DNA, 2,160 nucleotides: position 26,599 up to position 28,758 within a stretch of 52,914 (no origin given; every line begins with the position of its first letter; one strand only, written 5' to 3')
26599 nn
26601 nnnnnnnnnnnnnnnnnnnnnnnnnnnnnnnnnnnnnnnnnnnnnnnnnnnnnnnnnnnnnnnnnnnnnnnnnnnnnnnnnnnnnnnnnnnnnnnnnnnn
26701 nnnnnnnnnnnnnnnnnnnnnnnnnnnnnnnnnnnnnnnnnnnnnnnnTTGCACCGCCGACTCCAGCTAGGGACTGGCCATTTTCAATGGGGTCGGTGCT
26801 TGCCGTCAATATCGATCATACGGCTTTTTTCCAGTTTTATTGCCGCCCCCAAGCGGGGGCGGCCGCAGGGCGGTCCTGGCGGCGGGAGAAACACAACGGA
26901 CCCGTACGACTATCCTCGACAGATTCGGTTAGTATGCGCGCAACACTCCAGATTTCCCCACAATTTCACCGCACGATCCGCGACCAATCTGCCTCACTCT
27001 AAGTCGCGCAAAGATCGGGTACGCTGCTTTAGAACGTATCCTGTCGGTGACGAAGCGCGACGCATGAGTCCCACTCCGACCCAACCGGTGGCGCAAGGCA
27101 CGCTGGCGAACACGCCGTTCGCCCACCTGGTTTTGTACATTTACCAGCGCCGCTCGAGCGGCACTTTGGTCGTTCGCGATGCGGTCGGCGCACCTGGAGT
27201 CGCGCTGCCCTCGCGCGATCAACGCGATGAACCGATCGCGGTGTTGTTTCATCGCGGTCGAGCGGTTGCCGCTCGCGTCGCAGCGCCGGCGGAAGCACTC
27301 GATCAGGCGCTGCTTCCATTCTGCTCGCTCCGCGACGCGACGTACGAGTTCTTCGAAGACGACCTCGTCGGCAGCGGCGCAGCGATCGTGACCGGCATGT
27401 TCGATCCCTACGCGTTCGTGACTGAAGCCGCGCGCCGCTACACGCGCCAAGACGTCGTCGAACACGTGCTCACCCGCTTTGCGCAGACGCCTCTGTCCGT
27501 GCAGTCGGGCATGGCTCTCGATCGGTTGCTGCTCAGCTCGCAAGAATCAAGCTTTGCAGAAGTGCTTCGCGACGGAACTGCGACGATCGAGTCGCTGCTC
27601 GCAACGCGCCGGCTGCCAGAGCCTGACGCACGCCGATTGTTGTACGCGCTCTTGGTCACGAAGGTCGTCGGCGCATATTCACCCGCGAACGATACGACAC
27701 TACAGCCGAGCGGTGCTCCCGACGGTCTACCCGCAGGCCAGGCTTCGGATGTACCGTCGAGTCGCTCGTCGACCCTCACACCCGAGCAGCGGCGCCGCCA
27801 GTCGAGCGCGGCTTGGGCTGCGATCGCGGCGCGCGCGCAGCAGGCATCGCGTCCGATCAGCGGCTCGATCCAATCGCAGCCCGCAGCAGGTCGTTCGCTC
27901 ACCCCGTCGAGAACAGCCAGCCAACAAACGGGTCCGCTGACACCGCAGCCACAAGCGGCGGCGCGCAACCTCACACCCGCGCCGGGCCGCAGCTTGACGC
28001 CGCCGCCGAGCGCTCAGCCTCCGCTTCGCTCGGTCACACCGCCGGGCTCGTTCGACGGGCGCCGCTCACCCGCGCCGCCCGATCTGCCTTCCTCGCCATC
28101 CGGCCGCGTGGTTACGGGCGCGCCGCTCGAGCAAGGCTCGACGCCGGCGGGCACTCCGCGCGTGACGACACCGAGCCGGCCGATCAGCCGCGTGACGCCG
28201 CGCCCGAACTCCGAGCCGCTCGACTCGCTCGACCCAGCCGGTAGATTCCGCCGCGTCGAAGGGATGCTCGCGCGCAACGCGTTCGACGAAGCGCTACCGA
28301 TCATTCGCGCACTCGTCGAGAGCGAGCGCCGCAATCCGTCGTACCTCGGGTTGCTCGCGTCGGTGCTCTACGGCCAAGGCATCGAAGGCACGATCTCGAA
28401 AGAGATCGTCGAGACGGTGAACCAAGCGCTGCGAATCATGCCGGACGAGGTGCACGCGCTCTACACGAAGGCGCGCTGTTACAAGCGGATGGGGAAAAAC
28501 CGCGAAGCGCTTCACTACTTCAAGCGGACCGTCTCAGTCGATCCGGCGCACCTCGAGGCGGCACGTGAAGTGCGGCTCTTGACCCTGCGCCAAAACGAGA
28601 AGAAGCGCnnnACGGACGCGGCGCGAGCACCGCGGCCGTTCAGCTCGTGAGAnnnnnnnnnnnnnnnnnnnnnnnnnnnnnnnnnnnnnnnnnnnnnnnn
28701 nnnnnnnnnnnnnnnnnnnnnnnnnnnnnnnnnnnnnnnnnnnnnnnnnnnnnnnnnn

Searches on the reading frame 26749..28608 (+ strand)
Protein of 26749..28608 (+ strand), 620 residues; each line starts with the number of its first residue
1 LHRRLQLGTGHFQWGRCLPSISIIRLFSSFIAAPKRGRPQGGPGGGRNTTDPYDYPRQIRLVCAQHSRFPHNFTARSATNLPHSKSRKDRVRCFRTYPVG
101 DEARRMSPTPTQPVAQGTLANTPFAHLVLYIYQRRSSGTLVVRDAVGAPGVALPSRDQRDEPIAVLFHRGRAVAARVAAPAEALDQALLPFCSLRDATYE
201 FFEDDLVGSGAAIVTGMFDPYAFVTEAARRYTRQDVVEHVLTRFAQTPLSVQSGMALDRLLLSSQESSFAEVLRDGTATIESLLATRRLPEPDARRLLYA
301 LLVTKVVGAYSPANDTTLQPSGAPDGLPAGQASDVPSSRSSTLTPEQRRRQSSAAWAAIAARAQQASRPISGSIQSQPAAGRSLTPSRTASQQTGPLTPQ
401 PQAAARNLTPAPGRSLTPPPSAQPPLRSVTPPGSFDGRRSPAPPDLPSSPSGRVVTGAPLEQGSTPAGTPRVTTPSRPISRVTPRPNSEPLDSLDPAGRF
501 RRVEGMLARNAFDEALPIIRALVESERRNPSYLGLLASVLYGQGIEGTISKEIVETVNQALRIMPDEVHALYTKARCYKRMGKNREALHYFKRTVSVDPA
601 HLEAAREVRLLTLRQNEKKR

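Call 18: search_protein_families(library=pfam, proteins=[window:26749-28608:+], max_evalue=0.00001)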
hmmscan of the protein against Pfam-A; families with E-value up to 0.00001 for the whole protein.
window:26749-28608:+ (620 aa): 1 family
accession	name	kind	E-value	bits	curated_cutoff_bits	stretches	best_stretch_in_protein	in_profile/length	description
PF14559.12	TPR_19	-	2.2e-06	28.3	25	0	558-601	15-58/68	Tetratricopeptide repeat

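Call 57: search_protein_families(library=ncbifam, proteins=[window:26749-28608:+], max_evalue=0.01)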
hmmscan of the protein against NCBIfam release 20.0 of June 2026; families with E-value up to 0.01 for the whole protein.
window:26749-28608:+ (620 aa): 4 families
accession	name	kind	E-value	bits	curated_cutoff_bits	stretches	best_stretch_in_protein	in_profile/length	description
TIGR02917.1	PEP_TPR_lipo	equivalog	1.1e-07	30.1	312.2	1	504-619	439-550/899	XrtA/PEP-CTERM system TPR-repeat protein PrsT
NF047558.1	TPR_END_plus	domain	4.9e-05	23.2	32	1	570-607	1-38/56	TPR end-of-group domain-containing protein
NF040959.1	MamA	equivalog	0.00025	20.5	200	1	510-596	119-201/204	magnetosome protein MamA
NF047507.1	TPR_BatC_Lepto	exception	0.0048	16.4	175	1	569-618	97-146/214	TPR repeat-containing protein BatC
